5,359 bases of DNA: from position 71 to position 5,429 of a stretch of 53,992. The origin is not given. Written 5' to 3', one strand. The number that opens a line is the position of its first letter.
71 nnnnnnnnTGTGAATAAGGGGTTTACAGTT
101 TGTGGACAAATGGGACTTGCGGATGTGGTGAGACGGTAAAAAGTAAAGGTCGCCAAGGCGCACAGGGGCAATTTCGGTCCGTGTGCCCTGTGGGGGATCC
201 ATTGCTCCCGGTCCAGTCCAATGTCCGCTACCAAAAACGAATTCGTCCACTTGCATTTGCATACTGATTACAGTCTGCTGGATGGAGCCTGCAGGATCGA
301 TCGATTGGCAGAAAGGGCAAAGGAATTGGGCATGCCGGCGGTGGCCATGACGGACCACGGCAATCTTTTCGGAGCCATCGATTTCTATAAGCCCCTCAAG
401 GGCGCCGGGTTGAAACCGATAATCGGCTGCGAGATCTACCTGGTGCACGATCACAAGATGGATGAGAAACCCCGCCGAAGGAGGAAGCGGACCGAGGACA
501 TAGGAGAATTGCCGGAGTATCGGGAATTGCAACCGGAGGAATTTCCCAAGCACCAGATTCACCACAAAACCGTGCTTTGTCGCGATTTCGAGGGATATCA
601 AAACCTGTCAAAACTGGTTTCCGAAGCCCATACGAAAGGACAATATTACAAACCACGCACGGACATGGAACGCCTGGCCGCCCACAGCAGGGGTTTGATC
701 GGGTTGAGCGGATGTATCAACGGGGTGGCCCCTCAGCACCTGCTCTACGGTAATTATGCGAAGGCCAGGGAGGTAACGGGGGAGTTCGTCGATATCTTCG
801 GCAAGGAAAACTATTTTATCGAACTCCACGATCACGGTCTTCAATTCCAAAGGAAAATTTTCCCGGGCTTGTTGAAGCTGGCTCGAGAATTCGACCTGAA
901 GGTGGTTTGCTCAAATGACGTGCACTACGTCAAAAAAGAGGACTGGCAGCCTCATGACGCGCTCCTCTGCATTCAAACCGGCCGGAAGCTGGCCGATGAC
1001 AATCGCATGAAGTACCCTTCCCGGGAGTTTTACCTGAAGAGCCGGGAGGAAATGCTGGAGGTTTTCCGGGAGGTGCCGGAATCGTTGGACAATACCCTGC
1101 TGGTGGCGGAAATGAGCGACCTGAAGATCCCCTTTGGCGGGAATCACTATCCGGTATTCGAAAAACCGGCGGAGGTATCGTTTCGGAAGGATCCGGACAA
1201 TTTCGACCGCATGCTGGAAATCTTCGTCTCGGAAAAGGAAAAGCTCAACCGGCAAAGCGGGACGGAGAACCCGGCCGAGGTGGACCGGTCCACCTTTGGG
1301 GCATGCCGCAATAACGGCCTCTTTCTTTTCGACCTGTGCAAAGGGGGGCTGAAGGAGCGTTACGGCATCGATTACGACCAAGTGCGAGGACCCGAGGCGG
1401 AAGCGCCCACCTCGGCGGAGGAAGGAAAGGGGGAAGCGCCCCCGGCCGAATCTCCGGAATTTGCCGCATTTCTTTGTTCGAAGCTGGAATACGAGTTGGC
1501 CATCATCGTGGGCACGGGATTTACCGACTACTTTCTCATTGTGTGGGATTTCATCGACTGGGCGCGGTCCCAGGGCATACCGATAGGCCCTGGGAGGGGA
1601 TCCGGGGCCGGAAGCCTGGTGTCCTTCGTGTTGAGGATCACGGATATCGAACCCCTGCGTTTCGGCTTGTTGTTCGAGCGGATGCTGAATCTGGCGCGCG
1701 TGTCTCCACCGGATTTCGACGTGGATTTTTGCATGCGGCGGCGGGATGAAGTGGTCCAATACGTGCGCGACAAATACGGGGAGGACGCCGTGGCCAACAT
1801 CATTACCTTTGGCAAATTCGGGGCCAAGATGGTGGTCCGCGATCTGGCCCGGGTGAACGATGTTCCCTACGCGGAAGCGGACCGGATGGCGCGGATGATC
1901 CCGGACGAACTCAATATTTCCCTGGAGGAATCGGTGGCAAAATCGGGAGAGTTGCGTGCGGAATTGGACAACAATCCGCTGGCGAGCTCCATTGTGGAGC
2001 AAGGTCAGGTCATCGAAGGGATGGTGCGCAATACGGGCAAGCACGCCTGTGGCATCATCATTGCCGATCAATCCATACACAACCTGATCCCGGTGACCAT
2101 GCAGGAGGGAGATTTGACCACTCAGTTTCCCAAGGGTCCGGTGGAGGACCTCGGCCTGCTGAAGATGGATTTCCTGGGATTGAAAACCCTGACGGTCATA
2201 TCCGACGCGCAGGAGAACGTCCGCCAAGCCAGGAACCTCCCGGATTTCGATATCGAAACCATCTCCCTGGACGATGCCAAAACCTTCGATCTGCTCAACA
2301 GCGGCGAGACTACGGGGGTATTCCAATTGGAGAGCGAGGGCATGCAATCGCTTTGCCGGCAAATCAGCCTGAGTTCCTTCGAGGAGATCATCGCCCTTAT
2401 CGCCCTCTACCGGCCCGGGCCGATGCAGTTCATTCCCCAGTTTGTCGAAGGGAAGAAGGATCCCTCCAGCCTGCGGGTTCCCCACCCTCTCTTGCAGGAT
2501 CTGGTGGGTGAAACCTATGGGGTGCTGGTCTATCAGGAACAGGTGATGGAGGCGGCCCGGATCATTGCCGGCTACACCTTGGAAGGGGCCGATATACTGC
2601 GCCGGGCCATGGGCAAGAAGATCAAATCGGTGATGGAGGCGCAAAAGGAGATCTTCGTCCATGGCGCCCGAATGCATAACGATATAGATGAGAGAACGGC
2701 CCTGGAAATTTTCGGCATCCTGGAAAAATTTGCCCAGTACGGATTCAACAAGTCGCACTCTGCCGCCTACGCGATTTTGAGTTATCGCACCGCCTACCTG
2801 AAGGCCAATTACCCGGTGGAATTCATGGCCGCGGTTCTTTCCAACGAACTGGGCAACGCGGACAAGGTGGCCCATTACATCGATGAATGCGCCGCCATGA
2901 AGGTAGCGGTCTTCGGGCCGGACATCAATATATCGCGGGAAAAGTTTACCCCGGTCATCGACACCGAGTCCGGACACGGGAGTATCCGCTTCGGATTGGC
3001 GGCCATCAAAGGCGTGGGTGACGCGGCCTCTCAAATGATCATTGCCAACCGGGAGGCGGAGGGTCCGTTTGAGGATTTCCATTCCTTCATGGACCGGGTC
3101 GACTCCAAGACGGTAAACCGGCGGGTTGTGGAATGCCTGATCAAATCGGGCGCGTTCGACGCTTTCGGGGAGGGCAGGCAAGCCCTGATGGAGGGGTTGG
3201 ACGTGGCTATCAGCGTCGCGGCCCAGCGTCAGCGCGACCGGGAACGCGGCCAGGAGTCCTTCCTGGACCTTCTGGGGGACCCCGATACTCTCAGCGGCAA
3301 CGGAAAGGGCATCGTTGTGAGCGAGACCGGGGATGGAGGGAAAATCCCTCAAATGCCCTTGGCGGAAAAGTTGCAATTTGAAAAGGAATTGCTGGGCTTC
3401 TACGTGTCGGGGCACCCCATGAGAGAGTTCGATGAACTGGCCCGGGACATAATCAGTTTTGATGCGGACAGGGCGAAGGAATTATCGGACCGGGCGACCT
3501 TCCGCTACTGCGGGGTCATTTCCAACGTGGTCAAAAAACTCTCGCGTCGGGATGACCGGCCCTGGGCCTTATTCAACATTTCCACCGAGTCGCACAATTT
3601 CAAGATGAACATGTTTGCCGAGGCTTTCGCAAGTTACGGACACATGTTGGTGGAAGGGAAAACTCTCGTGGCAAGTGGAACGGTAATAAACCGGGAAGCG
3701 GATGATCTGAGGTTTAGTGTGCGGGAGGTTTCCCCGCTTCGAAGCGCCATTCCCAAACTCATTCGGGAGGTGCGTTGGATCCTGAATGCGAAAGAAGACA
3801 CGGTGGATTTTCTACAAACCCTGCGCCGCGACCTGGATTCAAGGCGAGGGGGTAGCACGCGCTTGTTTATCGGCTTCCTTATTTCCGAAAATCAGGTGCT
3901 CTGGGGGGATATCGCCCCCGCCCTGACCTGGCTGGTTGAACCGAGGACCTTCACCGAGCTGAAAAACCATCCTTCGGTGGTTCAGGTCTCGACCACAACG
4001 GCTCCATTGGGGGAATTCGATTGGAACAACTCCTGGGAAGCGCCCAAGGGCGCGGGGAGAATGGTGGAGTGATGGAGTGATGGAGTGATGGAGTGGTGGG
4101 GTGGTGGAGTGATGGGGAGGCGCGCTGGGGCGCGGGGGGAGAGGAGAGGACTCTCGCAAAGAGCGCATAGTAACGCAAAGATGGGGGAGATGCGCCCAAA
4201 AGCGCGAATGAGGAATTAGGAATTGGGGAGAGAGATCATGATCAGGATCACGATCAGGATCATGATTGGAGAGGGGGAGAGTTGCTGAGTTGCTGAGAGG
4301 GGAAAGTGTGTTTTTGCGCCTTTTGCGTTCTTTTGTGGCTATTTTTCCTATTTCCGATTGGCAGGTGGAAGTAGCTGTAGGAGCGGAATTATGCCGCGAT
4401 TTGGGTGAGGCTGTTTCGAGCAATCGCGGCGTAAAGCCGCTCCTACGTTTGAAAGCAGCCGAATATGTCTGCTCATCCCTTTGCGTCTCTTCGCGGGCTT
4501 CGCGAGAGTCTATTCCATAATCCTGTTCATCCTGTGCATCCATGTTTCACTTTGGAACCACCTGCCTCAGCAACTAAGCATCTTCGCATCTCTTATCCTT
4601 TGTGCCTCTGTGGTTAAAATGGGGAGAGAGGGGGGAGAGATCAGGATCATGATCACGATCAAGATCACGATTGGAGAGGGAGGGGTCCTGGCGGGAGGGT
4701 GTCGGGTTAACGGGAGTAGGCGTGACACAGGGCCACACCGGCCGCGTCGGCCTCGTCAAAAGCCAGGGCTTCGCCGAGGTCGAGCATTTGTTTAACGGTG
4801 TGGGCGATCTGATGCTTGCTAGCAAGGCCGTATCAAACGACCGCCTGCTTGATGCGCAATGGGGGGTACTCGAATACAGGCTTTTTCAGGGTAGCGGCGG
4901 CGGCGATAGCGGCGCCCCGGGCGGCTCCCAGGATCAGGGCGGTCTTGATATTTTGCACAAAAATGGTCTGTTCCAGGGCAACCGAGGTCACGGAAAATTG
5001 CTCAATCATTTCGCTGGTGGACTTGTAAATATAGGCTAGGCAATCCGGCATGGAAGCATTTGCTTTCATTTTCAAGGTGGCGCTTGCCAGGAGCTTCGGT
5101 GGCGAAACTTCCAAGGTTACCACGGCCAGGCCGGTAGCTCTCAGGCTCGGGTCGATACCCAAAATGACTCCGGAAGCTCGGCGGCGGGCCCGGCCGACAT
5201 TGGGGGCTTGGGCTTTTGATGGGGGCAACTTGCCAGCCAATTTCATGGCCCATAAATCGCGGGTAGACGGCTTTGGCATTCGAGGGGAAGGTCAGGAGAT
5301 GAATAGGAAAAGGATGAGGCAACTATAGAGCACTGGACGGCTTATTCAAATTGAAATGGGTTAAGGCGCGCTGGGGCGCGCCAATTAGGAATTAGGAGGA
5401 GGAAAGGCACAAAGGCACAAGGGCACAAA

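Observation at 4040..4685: A shuffled set of ~12 short sequence modules fills at least ten intergenic gaps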

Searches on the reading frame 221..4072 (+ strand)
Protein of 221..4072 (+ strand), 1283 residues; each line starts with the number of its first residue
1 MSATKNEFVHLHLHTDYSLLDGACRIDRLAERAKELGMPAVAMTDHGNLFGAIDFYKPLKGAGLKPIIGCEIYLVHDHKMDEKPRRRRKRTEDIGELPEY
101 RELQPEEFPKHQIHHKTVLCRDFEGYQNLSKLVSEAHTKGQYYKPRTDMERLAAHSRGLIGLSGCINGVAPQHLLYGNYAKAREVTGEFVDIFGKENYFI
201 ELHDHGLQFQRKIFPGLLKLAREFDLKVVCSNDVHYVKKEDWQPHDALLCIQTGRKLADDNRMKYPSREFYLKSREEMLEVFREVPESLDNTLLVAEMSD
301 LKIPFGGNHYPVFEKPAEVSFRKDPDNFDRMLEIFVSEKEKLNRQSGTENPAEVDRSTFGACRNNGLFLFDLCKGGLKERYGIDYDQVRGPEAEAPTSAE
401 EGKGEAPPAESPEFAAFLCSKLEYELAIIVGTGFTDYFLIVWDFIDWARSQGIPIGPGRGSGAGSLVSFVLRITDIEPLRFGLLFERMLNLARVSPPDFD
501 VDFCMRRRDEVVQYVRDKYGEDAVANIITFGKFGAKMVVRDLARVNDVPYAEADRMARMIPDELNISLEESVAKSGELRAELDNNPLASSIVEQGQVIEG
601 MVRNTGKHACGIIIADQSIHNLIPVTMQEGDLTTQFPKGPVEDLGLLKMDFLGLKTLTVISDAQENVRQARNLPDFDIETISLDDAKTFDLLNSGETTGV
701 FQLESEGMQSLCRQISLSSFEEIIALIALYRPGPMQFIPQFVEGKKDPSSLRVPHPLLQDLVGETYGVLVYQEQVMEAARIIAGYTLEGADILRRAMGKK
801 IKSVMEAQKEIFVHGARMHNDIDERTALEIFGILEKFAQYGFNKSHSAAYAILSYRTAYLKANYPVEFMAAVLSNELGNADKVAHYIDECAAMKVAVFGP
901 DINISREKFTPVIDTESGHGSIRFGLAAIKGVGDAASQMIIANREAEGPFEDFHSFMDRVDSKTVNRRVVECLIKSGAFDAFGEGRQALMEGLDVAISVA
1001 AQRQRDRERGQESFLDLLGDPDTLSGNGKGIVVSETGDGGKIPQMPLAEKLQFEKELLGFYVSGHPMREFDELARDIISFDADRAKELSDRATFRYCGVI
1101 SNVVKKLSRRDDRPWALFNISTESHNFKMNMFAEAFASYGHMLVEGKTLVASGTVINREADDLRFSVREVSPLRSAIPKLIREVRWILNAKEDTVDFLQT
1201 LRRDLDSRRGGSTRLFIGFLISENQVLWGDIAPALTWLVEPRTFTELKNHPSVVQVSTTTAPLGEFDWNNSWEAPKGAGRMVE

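Call 21: search_protein_families(library=pfam, proteins=[window:221-4072:+])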
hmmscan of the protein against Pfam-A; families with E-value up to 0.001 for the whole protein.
window:221-4072:+ (1283 aa): 4 families
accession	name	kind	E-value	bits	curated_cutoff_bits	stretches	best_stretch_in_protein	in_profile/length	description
PF07733.18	DNA_pol3_alpha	-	2e-85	287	23.9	1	419-653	24-260/260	Bacterial DNA polymerase III alpha NTPase domain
PF17657.6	DNA_pol3_finger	-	1.3e-56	190.9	22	1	656-819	1-165/166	Bacterial DNA polymerase III alpha subunit finger domain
PF02811.25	PHP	-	2e-54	184.8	26.4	1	10-205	1-164/164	PHP domain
PF14579.12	HHH_6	-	4.1e-28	97.9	25.6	1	895-989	2-90/90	Helix-hairpin-helix motif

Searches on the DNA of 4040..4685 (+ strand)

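Call 94: search_dna_similar(query=window:4040-4685:+, collection=plasmids, mode=distant, max_rows=8)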
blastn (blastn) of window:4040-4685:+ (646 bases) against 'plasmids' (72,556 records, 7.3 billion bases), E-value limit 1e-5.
No match.

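Call 95: search_dna_similar(query=window:4040-4685:+, collection=phages, mode=distant, max_rows=8)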
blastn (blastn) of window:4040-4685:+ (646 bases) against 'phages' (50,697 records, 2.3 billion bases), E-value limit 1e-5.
No match.

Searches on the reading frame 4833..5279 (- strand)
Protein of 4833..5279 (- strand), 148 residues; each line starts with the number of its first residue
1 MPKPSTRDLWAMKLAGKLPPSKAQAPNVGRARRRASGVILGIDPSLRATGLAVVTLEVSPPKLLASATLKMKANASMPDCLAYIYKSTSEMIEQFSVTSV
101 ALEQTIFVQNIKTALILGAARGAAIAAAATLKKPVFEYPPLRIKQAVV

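Call 21: search_protein_families(library=pfam, proteins=[window:4833-5279:-])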
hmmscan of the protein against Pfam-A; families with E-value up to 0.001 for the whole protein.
window:4833-5279:- (148 aa): 1 family
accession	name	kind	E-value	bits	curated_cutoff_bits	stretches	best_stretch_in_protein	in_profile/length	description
PF02075.23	RuvC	-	7.2e-21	75.1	22.2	1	39-148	1-109/148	Crossover junction endodeoxyribonuclease RuvC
